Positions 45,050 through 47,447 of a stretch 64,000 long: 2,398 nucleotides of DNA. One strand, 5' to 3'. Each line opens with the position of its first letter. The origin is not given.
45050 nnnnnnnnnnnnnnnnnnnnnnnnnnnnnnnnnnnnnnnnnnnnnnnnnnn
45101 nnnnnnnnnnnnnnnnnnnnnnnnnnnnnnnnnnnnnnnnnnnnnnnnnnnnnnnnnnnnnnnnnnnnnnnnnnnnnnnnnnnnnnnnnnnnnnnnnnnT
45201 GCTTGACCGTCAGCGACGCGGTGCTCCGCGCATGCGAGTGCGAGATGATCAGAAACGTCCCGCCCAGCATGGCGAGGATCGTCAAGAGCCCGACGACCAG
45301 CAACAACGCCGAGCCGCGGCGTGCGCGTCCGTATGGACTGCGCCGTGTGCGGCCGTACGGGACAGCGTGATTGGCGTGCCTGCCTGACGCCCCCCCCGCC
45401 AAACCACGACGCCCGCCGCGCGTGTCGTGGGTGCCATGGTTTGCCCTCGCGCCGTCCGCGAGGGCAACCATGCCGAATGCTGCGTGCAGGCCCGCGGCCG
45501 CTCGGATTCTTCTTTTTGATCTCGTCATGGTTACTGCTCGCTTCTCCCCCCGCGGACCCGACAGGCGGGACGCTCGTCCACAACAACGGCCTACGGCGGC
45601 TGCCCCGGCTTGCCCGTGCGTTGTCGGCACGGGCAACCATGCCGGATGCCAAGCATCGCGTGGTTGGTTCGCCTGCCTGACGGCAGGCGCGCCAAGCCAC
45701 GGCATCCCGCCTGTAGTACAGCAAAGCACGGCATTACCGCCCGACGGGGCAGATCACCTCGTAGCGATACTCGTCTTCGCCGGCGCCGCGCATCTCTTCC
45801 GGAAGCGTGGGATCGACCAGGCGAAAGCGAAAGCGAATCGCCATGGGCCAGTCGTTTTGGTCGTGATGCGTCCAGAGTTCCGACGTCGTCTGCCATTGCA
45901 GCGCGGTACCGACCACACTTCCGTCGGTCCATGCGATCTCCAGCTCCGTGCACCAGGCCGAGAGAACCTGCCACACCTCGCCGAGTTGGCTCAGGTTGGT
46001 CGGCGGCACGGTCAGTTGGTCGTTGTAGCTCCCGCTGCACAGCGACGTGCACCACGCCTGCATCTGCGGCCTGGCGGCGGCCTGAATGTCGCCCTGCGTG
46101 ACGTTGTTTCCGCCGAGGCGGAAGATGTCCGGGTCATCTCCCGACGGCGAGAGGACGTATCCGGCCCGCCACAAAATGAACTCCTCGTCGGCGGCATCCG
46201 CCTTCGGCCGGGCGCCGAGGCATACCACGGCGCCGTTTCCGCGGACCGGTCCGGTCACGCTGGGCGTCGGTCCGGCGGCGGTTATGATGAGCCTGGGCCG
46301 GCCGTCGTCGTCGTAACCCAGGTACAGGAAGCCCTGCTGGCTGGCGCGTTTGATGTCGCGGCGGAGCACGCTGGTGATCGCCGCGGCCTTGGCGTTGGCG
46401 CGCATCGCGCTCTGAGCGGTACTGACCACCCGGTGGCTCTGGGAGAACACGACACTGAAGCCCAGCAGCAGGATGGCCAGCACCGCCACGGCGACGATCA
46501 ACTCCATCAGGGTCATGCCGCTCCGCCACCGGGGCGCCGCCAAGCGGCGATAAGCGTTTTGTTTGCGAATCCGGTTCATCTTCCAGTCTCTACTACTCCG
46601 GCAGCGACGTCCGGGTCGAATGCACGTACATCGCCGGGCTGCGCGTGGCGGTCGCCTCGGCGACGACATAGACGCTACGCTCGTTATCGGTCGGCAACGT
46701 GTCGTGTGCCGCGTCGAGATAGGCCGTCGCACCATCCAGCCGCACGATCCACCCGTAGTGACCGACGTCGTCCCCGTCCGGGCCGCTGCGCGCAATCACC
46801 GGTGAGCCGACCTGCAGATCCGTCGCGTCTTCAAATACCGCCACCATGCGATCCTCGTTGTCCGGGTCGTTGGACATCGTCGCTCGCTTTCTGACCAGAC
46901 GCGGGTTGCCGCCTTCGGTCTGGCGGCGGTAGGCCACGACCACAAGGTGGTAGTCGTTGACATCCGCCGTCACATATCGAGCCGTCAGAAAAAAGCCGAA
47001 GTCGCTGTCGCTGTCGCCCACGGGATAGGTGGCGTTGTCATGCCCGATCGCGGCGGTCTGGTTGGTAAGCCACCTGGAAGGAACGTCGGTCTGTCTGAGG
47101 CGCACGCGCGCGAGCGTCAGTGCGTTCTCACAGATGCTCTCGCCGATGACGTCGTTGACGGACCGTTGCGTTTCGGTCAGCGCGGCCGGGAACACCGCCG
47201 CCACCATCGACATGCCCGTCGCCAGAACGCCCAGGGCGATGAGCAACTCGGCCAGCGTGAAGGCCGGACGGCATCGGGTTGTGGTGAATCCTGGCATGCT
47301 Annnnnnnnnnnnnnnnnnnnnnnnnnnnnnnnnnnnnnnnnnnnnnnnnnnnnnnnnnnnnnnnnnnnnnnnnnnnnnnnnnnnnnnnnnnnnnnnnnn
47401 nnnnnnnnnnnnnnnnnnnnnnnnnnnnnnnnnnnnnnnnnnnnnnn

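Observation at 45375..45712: Hairpin and direct-repeat patch at the gspJ/gspK junction, with the candidate gspK start codon inside a 16-bp palindrome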

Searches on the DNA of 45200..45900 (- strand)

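Call 7: search_rna_families(source=window, start=45200, end=45900, threshold=evalue, max_evalue=10)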
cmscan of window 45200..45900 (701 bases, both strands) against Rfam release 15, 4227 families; matches with E-value up to 10: 2.
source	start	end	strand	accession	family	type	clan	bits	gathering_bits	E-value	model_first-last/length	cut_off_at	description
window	45400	45443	-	RF03991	mir-9209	Gene; miRNA;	-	20.1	90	0.21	15-60/72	no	mir-9209 microRNA precursor family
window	45593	45635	-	RF02440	SpF59_sRNA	Gene; sRNA;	-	16.9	37.2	2.1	1-54/54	no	Streptococcus sRNA SpF59 (ldcC RNA)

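Call 51: build_rna_model(alignment_id=A2, structure=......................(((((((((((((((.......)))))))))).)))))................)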
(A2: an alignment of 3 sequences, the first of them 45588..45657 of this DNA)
Model R1 built from alignment A2 (3 sequences, 76 columns); structure: as given.
model positions 69; base pairs 15; branch points 0; effective number of sequences 2.31; information 0.816 bits per position. Calibrated on 0.2 Mb of random sequence (short: E-values are rough).
structure used (alignment columns):
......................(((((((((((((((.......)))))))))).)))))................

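Call 52: search_with_rna_model(model_id=R1, source=window, filters=off, max_evalue=10)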
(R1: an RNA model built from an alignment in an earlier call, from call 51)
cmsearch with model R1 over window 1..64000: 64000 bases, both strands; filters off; matches with E-value up to 10: 66.
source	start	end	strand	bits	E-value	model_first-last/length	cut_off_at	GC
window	45420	45488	-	87.6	1.2e-19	1-69/69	no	0.68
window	45589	45657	-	86.7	2.1e-19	1-69/69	no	0.71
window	45645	45717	+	23.1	0.0012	1-69/69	no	0.67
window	45417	45487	+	22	0.0022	1-69/69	no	0.7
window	28258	28334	+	21.7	0.0026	1-69/69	no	0.75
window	28081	28139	-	15.4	0.094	1-69/69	no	0.78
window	45610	45636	+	14.9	0.13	22-48/69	no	0.67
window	26364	26400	-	14.6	0.15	17-54/69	no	0.73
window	58160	58206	+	13.8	0.24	1-69/69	no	0.77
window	28580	28637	+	13.1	0.35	1-69/69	no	0.71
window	46146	46208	+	13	0.37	1-69/69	no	0.67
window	11491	11537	+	12.3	0.58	1-69/69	no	0.68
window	26694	26755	+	12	0.68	1-69/69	no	0.76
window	37070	37134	-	11.7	0.79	1-69/69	no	0.77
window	18780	18818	+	11.1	1.1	1-69/69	no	0.77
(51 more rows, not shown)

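Call 54: build_rna_model(alignment_id=A4, structure=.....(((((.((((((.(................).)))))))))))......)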
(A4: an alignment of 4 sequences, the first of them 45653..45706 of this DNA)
Model R2 built from alignment A4 (4 sequences, 54 columns); structure: as given.
model positions 54; base pairs 12; branch points 0; effective number of sequences 3.91; information 1.029 bits per position. Calibrated on 0.2 Mb of random sequence (short: E-values are rough).
structure used (alignment columns):
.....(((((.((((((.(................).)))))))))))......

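Call 56: search_with_rna_model(model_id=R2, source=window, filters=off, max_evalue=1)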
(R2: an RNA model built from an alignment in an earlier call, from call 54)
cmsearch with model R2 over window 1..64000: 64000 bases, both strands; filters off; matches with E-value up to 1: 18.
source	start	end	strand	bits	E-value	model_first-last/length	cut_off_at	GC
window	45360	45413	-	72.4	6e-16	1-54/54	no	0.72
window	45653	45706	-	71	1.3e-15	1-54/54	no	0.7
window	45430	45478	+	25.4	0.00038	1-54/54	no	0.67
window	45659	45701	+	21.6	0.0035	6-48/54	no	0.72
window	45361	45414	+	16.7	0.059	1-54/54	no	0.72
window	35478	35520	-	16.3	0.075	1-54/54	no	0.72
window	9095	9143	-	14.8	0.18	1-54/54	no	0.73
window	19695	19726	-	14.3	0.24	1-54/54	no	0.84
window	24319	24340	-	14.1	0.27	1-54/54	no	0.73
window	32635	32685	+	13.7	0.35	1-54/54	no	0.8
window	20567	20605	-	13.6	0.35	1-54/54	no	0.69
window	61717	61742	-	13.5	0.37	1-54/54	no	0.73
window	49177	49208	-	13.3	0.44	1-54/54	no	0.56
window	36130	36160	-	12.9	0.53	1-54/54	no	0.74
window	36370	36406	-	12.7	0.62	1-54/54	no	0.65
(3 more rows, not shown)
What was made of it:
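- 45653..45706 (-): Palindromic unit D2b (forward type). It is an imperfect hairpin of about 19 bp with inner stem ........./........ and loop GUCA. It lies in the intercistronic spacer, and its stem begins 32 nt after the GspJ-like stop. Model R2 scores it 71 bits (call 56).
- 45360..45413 (-): Palindromic unit D2a, inside the reading frame. It contains the in-frame TTG 45402 and a G8 run (45390-45397), and its inner stem is degenerate. Model R2 scores it 72.4 bits (call 56).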

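Call 57: search_with_rna_model(model_id=R1, sources=[L001, L002, L003, L004, L005, L006, L062, L063, L064, L065, L066], max_evalue=1)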
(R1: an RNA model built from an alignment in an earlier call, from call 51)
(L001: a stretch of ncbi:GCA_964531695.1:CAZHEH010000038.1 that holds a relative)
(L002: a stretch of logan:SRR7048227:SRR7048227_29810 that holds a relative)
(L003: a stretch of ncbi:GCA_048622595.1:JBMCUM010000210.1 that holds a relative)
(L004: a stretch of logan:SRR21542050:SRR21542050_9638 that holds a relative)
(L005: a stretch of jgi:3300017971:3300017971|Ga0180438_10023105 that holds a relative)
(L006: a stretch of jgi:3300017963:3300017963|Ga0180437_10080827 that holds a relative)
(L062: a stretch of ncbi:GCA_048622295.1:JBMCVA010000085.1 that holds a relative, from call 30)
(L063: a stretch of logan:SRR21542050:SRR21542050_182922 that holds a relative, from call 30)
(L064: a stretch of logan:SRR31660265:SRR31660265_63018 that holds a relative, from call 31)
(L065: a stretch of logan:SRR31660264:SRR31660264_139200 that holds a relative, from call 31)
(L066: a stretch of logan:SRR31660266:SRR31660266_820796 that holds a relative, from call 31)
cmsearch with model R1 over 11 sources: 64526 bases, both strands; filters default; matches with E-value up to 1: 12.
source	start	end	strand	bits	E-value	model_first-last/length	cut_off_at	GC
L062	2966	3035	+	82.3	2.6e-18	1-69/69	no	0.67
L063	1526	1595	+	82.3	2.6e-18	1-69/69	no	0.67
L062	2983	3020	-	21.3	0.0034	17-54/69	no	0.71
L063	1543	1580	-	21.3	0.0034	17-54/69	no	0.71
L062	2908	2957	-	17.1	0.038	17-61/69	no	0.74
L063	1468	1517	-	17.1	0.038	17-61/69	no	0.74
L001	7888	7969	-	13.2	0.34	1-69/69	no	0.73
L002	7888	7969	-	13.2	0.34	1-69/69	no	0.73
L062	3157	3201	-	12.8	0.42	17-56/69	no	0.8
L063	1717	1761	-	12.8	0.42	17-56/69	no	0.8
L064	6376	6457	-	12.6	0.49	1-69/69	no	0.74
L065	6660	6741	-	12.6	0.49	1-69/69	no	0.74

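Call 58: search_with_rna_model(model_id=R2, sources=[L001, L002, L003, L004, L005, L006, L062, L063, L064, L065, L066], max_evalue=1)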
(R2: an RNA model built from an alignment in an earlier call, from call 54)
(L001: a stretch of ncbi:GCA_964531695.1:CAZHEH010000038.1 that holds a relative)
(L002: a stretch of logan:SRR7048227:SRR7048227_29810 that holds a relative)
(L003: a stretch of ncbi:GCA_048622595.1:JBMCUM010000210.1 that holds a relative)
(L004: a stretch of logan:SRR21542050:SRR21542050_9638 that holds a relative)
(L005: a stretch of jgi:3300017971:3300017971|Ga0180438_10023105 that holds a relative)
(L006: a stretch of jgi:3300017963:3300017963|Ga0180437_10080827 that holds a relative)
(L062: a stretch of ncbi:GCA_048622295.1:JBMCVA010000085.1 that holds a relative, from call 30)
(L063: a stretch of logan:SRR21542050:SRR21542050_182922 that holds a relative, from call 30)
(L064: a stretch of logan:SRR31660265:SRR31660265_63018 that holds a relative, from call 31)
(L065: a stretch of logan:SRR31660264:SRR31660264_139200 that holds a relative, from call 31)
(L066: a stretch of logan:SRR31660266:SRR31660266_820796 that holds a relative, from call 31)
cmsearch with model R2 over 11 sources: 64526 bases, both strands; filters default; matches with E-value up to 1: 12.
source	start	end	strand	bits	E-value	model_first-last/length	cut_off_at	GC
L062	2910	2963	+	77.6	3e-17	1-54/54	no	0.74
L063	1470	1523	+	77.6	3e-17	1-54/54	no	0.74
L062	3154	3207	+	74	2.4e-16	1-54/54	no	0.81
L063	1714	1767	+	74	2.4e-16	1-54/54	no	0.81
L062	2915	2957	-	32.3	7.3e-06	6-48/54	no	0.72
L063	1475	1517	-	32.3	7.3e-06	6-48/54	no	0.72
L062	2977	3025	-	21.7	0.0033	1-54/54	no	0.67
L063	1537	1585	-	21.7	0.0033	1-54/54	no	0.67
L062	3159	3201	-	18.8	0.018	6-48/54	no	0.79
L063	1719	1761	-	18.8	0.018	6-48/54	no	0.79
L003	1995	2045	-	13.1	0.47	1-54/54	no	0.67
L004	1995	2045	-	13.1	0.47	1-54/54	no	0.67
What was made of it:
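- Unit orientation appears irrelevant (calls 56, 58).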

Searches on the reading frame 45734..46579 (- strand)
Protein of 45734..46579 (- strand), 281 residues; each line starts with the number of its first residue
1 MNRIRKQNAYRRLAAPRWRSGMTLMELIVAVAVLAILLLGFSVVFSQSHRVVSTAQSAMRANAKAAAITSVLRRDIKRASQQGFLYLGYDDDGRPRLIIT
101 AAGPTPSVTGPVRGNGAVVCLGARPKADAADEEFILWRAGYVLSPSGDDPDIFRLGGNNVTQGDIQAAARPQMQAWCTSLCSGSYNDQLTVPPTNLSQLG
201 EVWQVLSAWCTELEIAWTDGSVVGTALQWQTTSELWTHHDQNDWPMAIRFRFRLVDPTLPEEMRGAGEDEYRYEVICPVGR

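Call 29: find_homologous_proteins(query=window:45734-46579:-, max_evalue=0.00001)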
Query window:45734-46579:- (281 aa): 5 proteins with E <= 0.00001 among 4051 candidates.
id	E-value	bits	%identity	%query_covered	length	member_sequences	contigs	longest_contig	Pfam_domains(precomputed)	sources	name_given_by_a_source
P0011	3.5e-173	592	100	93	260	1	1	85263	-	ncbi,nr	ncbi:MAG: hypothetical protein KGY99_05725 [Phycisphaerae bacterium]|nr:hypothetical protein [Phycis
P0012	8.6e-109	381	62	100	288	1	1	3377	PF07963.18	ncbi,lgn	ncbi:MAG: PulJ/GspJ family protein [Planctomycetota bacterium]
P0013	3.8e-80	287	52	94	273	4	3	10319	-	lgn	-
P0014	9.5e-34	135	30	99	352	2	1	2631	PF07963.18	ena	-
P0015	5.8e-31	126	33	95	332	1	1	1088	PF07963.18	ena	-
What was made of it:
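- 45734..46579 (-): GspJ-like pseudopilin gene (leader MNRIRK...RSG | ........), with stop TAA at 45734-45736. The orthologue P0012 is named PulJ/GspJ family by NCBI (call 29).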

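Call 30: find_encoding_contigs(protein=P0012, flank=6000, max_places=4)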
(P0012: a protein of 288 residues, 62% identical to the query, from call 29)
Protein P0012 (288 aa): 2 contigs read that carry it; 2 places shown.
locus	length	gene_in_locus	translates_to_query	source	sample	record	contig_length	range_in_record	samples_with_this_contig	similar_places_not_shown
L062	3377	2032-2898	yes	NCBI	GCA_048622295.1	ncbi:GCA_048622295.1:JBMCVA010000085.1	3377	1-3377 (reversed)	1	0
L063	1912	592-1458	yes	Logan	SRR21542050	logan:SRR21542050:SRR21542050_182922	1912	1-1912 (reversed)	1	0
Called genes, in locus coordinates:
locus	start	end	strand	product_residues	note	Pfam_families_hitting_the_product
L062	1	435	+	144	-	?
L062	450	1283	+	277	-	-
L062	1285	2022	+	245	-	PF07963:N_methyl (faint)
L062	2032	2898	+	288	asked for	PF07963:N_methyl (weak)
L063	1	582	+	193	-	?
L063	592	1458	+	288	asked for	PF07963:N_methyl (weak)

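Call 31: find_encoding_contigs(protein=P0013, flank=6000, max_places=4)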
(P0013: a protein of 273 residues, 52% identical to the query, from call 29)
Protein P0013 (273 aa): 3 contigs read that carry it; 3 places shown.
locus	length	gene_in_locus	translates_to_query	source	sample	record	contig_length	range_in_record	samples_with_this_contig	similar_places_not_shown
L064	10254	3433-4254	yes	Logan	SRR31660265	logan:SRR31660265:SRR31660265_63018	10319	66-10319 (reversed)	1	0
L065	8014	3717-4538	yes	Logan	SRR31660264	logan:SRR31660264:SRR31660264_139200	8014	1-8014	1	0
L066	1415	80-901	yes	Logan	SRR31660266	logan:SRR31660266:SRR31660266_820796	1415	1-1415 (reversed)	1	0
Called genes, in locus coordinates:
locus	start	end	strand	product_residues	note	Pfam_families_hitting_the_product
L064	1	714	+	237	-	?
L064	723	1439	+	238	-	-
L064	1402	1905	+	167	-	-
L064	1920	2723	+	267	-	PF07963:N_methyl (faint)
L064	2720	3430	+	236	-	PF07963:N_methyl (faint)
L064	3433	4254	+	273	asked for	-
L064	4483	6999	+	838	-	-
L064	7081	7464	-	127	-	PF05635:23S_rRNA_IVP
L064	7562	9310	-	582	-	-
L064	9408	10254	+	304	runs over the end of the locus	?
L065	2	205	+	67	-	?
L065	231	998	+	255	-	-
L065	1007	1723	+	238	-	-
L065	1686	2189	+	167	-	-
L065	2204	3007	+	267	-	PF07963:N_methyl (faint)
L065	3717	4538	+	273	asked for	-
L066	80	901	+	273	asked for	-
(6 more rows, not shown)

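Call 66: search_protein_families(library=ncbifam, proteins=[window:45734-46579:-], max_evalue=0.1)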
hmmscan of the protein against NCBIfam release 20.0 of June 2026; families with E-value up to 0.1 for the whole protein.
window:45734-46579:- (281 aa): 10 families
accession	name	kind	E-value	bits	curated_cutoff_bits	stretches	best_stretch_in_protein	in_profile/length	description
TIGR02532.1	IV_pilin_GFxxxE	domain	1.8e-05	24.3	16.3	1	19-40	1-22/24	prepilin-type N-terminal cleavage/methylation domain-containing protein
TIGR02523.1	type_IV_pilV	equivalog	0.00011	22.7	52.2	1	20-75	2-57/139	type IV pilus modification protein PilV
NF007848.0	PRK10557.1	equivalog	0.00016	21.1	120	1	17-79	8-70/192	prepilin peptidase-dependent protein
TIGR02599.1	TIGR02599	subfamily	0.00016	21.1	256.5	1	21-74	1-54/361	Verru_Chthon cassette protein C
NF047828.1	T3SSXpsI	equivalog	0.0029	17.6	150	1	21-72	3-54/132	type II secretion system protein XpsI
TIGR01711.1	gspJ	equivalog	0.0036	17.1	64.85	1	21-81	2-62/192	type II secretion system minor pseudopilin GspJ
NF038303.1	EPS_HpsB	equivalog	0.022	14.7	150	1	20-54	3-39/211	hormogonium polysaccharide secretion pseudopilin HpsB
NF052375.1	antisigma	equivalog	0.051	13.6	100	1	5-69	63-128/217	anti-sigma factor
NF006453.0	PRK08808.1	equivalog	0.073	12.1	295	0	19-80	6-67/211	type II secretion system protein J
TIGR01707.1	gspI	equivalog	0.083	13.4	44.35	0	21-50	1-30/101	type II secretion system minor pseudopilin GspI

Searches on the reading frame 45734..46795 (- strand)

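Call 10: search_protein_families(library=pfam, proteins=[window:45734-46795:-], max_evalue=0.01)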
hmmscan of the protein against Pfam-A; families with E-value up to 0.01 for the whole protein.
window:45734-46795:- (353 aa): 1 family
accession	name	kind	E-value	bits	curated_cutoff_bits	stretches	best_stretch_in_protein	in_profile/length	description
PF07963.17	N_methyl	-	0.00013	21.9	21.2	1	91-112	4-25/27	Prokaryotic N-terminal methylation motif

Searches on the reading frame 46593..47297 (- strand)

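Call 10: search_protein_families(library=pfam, proteins=[window:46593-47297:-], max_evalue=0.01)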
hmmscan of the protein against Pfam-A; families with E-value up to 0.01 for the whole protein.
window:46593-47297:- (234 aa): 1 family
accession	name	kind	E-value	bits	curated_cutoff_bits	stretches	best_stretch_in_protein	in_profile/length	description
PF07963.17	N_methyl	-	0.00051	19.9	21.2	1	12-32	6-26/27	Prokaryotic N-terminal methylation motif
